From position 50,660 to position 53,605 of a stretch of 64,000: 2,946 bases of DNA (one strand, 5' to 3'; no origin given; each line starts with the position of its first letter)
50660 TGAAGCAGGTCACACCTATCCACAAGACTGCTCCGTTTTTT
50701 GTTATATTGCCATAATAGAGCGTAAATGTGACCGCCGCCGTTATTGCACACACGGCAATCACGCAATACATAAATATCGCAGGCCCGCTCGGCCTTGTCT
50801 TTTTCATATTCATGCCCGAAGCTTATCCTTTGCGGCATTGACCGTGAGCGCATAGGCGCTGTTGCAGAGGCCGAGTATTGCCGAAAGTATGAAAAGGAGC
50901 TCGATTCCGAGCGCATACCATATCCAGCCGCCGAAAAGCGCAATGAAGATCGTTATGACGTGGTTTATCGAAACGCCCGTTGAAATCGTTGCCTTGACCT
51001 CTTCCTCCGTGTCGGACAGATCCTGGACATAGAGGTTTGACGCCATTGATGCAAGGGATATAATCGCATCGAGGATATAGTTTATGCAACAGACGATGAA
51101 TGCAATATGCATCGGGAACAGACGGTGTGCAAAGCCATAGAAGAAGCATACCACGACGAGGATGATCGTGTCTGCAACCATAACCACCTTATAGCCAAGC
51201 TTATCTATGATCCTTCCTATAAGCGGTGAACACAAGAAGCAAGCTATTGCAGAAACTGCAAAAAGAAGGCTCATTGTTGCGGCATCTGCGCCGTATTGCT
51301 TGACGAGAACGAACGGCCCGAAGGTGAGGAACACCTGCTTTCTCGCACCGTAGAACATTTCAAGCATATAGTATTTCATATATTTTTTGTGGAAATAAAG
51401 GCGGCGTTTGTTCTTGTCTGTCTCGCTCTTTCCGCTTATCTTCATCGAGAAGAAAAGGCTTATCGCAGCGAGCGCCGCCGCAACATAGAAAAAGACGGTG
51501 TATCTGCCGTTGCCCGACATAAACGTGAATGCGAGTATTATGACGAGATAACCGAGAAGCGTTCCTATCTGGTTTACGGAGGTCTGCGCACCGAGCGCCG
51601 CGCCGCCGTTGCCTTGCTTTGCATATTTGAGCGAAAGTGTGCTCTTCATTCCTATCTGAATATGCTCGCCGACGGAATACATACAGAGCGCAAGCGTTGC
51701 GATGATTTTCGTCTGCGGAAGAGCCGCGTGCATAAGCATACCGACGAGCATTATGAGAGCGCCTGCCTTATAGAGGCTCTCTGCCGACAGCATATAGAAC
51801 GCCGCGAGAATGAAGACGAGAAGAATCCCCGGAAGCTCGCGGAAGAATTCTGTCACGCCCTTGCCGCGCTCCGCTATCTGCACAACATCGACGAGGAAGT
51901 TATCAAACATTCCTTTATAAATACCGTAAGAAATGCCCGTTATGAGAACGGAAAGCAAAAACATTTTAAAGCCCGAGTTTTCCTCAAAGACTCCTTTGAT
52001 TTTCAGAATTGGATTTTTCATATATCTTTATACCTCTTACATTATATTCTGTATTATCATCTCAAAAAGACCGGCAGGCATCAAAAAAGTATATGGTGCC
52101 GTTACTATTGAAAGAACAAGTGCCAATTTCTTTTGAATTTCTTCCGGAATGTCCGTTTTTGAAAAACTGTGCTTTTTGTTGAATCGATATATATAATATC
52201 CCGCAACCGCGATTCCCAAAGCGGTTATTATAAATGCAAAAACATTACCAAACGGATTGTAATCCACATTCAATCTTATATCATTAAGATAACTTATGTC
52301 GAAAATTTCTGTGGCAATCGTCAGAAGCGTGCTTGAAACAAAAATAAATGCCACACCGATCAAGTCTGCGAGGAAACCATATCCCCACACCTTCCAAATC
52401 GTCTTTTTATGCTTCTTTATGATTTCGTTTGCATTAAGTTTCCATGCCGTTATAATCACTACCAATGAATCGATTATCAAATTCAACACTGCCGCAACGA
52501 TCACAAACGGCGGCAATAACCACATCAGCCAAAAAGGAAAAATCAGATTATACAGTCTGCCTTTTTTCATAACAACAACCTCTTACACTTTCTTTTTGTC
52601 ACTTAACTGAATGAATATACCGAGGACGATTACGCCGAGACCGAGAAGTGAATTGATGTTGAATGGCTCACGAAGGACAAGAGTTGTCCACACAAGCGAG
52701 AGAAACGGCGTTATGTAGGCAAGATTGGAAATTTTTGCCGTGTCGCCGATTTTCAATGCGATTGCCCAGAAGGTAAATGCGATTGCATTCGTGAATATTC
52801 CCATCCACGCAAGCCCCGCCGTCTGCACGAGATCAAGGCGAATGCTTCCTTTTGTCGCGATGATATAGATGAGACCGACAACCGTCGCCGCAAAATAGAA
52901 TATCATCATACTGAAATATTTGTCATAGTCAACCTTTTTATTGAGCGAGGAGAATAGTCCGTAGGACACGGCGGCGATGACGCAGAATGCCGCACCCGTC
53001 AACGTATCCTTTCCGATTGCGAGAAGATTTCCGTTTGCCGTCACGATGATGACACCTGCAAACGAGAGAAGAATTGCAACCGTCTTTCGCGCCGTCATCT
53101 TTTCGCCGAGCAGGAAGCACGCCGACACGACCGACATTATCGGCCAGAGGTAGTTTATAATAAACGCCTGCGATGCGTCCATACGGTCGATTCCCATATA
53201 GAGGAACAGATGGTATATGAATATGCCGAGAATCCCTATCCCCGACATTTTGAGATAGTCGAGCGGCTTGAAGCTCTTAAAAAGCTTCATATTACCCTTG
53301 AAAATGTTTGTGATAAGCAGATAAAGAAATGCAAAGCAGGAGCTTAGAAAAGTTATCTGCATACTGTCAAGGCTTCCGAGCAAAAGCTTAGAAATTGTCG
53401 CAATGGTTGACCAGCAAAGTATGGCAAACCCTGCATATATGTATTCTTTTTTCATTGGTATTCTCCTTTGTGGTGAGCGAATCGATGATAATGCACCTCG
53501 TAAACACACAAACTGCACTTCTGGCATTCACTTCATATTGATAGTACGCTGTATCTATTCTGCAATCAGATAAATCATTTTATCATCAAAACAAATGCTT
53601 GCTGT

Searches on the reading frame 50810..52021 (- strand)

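Call 4: search_protein_families(library=pfam, proteins=[window:50810-52021:-], max_evalue=0.1)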
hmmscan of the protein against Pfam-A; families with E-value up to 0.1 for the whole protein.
window:50810-52021:- (403 aa): 1 family
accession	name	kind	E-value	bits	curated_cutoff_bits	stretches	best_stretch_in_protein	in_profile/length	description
PF07690.21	MFS_1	-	2.4e-15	56.8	33.4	2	224-391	8-171/347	Major Facilitator Superfamily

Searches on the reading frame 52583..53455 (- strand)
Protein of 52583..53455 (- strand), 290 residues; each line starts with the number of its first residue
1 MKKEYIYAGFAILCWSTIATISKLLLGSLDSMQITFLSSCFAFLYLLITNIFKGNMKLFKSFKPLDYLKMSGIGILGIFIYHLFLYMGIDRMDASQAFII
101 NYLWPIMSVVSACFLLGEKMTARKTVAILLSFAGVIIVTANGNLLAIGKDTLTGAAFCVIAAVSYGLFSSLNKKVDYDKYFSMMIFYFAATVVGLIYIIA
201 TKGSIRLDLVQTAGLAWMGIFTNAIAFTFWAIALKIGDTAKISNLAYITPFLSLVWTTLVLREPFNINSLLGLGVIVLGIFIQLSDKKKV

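Call 4: search_protein_families(library=pfam, proteins=[window:52583-53455:-], max_evalue=0.1)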
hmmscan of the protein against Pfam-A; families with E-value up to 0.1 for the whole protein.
window:52583-53455:- (290 aa): 1 family
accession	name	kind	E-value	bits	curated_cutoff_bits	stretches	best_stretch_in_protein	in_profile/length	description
PF00892.27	EamA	-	4.4e-36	124.6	28.2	2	4-139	3-134/135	EamA-like transporter family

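Call 48: find_homologous_proteins(query=window:52583-53455:-, max_evalue=1e-40)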
Query window:52583-53455:- (290 aa): 1553 proteins with E <= 1e-40 among 5704 candidates; the best 120 are listed.
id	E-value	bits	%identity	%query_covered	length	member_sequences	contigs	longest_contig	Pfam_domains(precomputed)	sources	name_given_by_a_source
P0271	2.7e-170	583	95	100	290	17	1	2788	PF00892.27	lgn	-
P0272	1.9e-157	541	88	100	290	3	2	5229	PF00892.27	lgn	-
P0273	2.9e-157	540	87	100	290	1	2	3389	PF00892.27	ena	-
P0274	6.4e-154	529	84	100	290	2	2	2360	PF00892.27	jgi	-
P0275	1.4e-149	515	83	100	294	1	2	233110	PF00892.27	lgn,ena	-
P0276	2.7e-147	508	81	100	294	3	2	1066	PF00892.27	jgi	-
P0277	3.9e-146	504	82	100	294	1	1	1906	PF00892.27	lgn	-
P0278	1.5e-143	495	82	100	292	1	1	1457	PF00892.27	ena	-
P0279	4.8e-143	494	81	100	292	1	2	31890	PF00892.27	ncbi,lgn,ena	-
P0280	7.6e-143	493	82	100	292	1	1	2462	PF00892.27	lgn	-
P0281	4.0e-141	488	79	100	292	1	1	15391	PF00892.27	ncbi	-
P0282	1.2e-126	440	71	100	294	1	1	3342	PF00892.27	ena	-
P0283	3.2e-113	396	67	99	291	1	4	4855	PF00892.27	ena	-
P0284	7.5e-113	395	64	100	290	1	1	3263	PF00892.27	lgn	-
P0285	1.0e-111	391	65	100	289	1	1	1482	PF00892.27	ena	-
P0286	1.5e-111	391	65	100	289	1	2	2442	PF00892.27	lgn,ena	-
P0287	7.8e-111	388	66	100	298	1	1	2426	PF00892.27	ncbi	-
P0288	2.0e-110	387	63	100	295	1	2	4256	PF00892.27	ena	-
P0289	2.8e-110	386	65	100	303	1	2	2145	PF00892.27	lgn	-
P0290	3.1e-110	386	64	100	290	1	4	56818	PF00892.27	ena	-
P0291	4.3e-110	386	64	100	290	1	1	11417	PF00892.27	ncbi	-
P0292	4.9e-110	386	64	100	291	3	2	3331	PF00892.27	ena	-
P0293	2.0e-109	384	65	99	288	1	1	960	PF00892.27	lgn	-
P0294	3.0e-109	383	64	100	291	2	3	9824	PF00892.27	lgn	-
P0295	4.3e-109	382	63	99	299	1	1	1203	PF00892.27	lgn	-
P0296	5.8e-109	382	64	93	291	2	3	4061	PF00892.27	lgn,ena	-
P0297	6.0e-109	382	64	100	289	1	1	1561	PF00892.27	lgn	-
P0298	4.1e-108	379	63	99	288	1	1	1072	PF00892.27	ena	-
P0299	4.8e-108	379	63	100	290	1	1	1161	PF00892.27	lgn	-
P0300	6.2e-108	379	63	99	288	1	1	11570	PF00892.27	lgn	-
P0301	6.7e-108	379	62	100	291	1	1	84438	PF00892.27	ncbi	-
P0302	1.2e-107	378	62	100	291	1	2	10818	PF00892.27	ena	-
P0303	1.6e-107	377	61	99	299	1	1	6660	PF00892.27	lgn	-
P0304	2.8e-107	377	63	99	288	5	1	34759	PF00892.27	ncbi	-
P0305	3.2e-107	376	63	100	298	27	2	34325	PF00892.27,PF03151.23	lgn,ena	-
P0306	9.9e-107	375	62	99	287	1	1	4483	PF00892.27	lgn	-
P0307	1.2e-106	374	61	100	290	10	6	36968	PF00892.27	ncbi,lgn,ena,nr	ncbi:MAG: DMT family transporter [Clostridia bacterium]|nr:DMT family transporter [Clostridia bacter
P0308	1.3e-106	374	62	100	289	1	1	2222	PF00892.27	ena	-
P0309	1.4e-106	374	63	99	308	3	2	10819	PF00892.27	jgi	-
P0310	2.3e-106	374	62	98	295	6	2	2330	PF00892.27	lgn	-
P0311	2.7e-106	373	63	99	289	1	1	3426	PF00892.27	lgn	-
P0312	3.1e-106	373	61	100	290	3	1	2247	PF00892.27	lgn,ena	-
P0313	3.9e-106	373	63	99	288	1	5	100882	PF00892.27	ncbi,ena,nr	ncbi:MAG: DMT family transporter [Clostridia bacterium]|nr:DMT family transporter [Clostridia bacter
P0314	4.8e-106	372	62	100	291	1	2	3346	PF00892.27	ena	-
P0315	6.0e-106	372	63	100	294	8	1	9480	PF00892.27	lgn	-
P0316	6.9e-106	372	62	98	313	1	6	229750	PF00892.27,PF04142.22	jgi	-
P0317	8.5e-106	372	62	100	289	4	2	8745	PF00892.27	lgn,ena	-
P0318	9.0e-106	372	63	99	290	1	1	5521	PF00892.27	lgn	-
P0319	9.6e-106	371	63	100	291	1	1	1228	PF00892.27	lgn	-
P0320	1.0e-105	371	62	99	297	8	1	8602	PF00892.27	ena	-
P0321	1.3e-105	371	64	99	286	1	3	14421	PF00892.27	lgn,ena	-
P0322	1.4e-105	371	63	100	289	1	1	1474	PF00892.27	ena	-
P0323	1.4e-105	371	64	99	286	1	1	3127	PF00892.27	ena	-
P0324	2.2e-105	370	61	99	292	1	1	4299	PF00892.27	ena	-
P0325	3.4e-105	370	61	100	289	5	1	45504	PF00892.27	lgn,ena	-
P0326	4.2e-105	369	61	99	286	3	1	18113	PF00892.27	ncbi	-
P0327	5.1e-105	369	62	100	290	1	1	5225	PF00892.27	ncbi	-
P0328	5.1e-105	369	61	99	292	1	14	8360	PF00892.27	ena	-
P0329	5.5e-105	369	61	99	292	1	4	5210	PF00892.27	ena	-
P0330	7.3e-105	369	62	100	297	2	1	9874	PF00892.27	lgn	-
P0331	7.5e-105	369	62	100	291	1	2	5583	PF00892.27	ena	-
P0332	7.6e-105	369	61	100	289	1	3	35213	PF00892.27,PF03151.23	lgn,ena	-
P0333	8.3e-105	368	63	99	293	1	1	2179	PF00892.27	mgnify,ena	mgnify:CR=1 FL=1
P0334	9.5e-105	368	61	99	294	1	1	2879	PF00892.27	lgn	-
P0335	1.1e-104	368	61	100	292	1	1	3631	PF00892.27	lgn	-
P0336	1.2e-104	368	61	100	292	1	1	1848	PF00892.27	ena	-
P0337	1.3e-104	368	62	100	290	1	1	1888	PF00892.27,PF03151.23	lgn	-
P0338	1.5e-104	368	61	99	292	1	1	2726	PF00892.27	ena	-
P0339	1.9e-104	367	60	99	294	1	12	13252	PF00892.27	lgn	-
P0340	1.9e-104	367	63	99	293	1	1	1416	PF00892.27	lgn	-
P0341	2.3e-104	367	61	100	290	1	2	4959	PF00892.27,PF03151.23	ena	-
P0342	2.4e-104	367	61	99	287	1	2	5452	PF00892.27,PF03151.23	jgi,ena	-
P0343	2.5e-104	367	63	99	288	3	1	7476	PF00892.27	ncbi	-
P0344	2.6e-104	367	61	100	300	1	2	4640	PF00892.27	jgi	-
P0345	3.5e-104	366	60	99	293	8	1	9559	PF00892.27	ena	-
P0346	4.1e-104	366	64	99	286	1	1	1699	PF00892.27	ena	-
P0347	4.5e-104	366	62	99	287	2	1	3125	PF00892.27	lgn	-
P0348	4.7e-104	366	60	99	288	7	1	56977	PF00892.27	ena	-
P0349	4.9e-104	366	62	100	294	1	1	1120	PF00892.27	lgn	-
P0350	5.4e-104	366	63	99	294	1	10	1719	PF00892.27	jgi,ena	-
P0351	7.2e-104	365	61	99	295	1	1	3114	PF00892.27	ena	-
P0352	7.5e-104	365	61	100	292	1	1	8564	PF00892.27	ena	-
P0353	8.0e-104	365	61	92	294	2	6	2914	PF00892.27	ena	-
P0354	9.1e-104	365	61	100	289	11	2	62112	PF00892.27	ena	-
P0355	9.3e-104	365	59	99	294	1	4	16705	PF00892.27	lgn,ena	-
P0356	1.0e-103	365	61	100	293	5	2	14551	PF00892.27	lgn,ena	-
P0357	1.1e-103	365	63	99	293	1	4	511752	PF00892.27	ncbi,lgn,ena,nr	ncbi:MAG: DMT family transporter [Clostridia bacterium]|nr:DMT family transporter [Clostridia bacter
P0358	1.1e-103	365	61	100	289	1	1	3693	PF00892.27,PF03151.23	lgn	-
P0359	1.3e-103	364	62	99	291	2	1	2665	PF00892.27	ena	-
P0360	1.4e-103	364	61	100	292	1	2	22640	PF00892.27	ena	-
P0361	1.5e-103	364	61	100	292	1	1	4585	PF00892.27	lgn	-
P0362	1.5e-103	364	59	99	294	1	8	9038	PF00892.27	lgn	-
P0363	1.6e-103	364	62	100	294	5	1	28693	PF00892.27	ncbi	-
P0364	1.8e-103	364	61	100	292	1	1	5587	PF00892.27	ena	-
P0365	1.9e-103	364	62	99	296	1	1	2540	PF00892.27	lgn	-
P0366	2.0e-103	364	60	99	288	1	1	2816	PF00892.27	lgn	-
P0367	2.1e-103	364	61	99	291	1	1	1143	PF00892.27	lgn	-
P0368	2.3e-103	364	60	99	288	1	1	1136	PF00892.27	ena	-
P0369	2.6e-103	363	63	99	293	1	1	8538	PF00892.27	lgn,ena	-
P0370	2.8e-103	363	62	100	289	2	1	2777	PF00892.27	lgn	-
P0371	2.9e-103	363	61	99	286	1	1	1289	PF00892.27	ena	-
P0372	3.3e-103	363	61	100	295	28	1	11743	PF00892.27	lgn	-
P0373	3.8e-103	363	61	100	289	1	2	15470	PF00892.27,PF03151.23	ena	-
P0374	4.2e-103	363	60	99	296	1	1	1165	PF00892.27,PF03151.23,PF04142.22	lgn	-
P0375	4.7e-103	363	62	100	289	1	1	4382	PF00892.27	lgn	-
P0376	5.4e-103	362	62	99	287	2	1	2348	PF00892.27,PF03151.23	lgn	-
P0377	7.5e-103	362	59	99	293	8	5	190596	PF00892.27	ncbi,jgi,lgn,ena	-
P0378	9.6e-103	362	61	100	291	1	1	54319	PF00892.27,PF03151.23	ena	-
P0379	1.1e-102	362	60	100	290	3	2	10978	PF00892.27,PF03151.23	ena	-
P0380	2.1e-102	361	60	99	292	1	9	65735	PF00892.27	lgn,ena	-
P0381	2.1e-102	361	60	99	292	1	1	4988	PF00892.27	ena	-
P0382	2.2e-102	360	60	99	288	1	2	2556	PF00892.27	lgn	-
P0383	2.5e-102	360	60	99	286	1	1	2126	PF00892.27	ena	-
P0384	2.7e-102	360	62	100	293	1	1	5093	PF00892.27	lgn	-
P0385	3.1e-102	360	62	99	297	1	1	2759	PF00892.27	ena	-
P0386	3.1e-102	360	60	100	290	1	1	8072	PF00892.27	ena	-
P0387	3.1e-102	360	61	100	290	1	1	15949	PF00892.27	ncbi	-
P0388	3.4e-102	360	60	99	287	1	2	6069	PF00892.27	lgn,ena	-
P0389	3.5e-102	360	61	99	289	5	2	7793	PF00892.27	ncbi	-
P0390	4.0e-102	360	60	100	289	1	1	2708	PF00892.27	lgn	-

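Call 49: find_encoding_contigs(protein=P0275, flank=6000, max_places=3)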
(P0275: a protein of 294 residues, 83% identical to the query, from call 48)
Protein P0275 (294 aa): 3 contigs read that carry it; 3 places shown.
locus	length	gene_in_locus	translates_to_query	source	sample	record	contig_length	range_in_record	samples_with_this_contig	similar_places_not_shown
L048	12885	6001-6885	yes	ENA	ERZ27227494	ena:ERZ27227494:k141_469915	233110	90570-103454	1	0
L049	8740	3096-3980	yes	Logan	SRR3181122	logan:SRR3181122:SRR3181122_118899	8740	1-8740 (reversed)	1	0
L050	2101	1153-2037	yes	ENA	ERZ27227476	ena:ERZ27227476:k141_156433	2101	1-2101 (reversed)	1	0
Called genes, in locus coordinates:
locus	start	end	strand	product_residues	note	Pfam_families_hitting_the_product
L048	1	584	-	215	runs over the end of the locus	PF00657:Lipase_GDSL, PF13472:Lipase_GDSL_2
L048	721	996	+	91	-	PF07873:YabP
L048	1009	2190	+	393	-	PF06898:YqfD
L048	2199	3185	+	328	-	PF02562:PhoH, PF13604:AAA_30 (weak), PF13245:AAA_19 (faint)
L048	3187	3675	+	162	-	PF02130:YbeY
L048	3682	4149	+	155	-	PF01219:DAGK_prokar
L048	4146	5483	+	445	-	PF01938:TRAM, PF05958:tRNA_U5-meth_tr, PF02475:TRM5-TYW2_MTfase (weak), PF03602:Cons_hypoth95, PF05175:MTS, PF09445:Methyltransf_15, PF13649:Methyltransf_25, PF13847:Methyltransf_31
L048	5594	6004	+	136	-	-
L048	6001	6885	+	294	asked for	PF00892:EamA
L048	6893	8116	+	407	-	PF07690:MFS_1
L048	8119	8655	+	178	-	PF00583:Acetyltransf_1 (weak)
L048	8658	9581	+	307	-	PF01207:Dus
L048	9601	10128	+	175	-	PF00258:Flavodoxin_1 (faint), PF12724:Flavodoxin_5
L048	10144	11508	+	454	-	PF00209:SNF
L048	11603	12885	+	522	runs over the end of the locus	PF01547:SBP_bac_1, PF13416:SBP_bac_8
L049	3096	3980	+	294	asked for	PF00892:EamA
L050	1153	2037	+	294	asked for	PF00892:EamA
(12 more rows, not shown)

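Call 50: find_encoding_contigs(protein=P0272, flank=5000, max_places=3)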
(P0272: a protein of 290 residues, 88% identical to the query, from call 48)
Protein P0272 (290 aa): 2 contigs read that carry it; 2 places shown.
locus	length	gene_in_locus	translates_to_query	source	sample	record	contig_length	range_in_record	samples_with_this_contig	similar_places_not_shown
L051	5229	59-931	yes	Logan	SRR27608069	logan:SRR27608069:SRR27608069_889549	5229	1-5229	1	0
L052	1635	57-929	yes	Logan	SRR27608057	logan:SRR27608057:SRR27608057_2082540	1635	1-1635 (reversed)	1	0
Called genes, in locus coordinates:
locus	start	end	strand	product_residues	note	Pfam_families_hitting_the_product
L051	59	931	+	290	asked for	PF00892:EamA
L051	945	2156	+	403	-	PF07690:MFS_1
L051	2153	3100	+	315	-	PF01207:Dus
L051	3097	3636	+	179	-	PF12724:Flavodoxin_5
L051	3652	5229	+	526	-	?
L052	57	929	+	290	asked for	PF00892:EamA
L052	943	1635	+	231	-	?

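Call 51: find_encoding_contigs(protein=P0271, flank=5000, max_places=3)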
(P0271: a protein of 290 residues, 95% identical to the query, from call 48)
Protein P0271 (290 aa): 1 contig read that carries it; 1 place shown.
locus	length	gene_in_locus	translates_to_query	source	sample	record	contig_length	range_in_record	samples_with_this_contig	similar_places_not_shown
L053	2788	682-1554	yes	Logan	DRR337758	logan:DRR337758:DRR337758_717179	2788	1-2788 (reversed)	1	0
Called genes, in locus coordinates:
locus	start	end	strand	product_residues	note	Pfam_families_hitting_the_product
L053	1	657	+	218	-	?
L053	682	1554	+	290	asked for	PF00892:EamA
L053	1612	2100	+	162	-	-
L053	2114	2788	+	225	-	?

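Call 55: search_protein_families(library=pfam, proteins=[L053:1-657:+, L048:5594-6004:+, L053:1612-2100:+], max_evalue=0.01)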
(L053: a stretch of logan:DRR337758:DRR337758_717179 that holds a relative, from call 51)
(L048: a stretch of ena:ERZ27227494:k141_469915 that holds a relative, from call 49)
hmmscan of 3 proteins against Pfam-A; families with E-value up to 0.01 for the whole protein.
L053:1-657:+ (218 aa): 4 families
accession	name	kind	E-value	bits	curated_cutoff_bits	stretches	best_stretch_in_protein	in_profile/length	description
PF13676.11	TIR_2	-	7.2e-16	59.2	28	1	83-198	1-109/122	TIR domain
PF01582.25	TIR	-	1.4e-07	31.9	21.3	1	80-178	1-95/179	TIR domain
PF08937.16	ThsB_TIR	-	0.00013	22.8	21.2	1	84-166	1-86/100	Thoeris protein ThsB, TIR-like domain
PF08357.16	SEFIR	-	0.0037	18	23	1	83-156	3-81/150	SEFIR domain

L048:5594-6004:+ (136 aa): 0 families

L053:1612-2100:+ (162 aa): 0 families

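Call 92: find_encoding_contigs(protein=window:52583-53455:-, flank=3000, max_places=10)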
Protein window:52583-53455:- (290 aa): 2 contigs read that carry it; 1 place shown.
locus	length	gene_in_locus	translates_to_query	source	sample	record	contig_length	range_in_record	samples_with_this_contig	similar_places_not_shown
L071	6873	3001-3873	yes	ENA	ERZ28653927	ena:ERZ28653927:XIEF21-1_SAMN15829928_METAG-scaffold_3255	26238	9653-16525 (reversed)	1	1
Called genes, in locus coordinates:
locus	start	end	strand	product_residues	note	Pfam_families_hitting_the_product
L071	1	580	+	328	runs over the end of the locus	PF00149:Metallophos, PF12850:Metallophos_2 (weak)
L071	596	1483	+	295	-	-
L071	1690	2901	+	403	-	-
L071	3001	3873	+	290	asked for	PF00892:EamA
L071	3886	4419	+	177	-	-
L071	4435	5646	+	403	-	PF07690:MFS_1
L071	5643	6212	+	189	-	PF18927:CrtO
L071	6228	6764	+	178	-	PF00583:Acetyltransf_1 (weak)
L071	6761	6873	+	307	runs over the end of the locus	PF01207:Dus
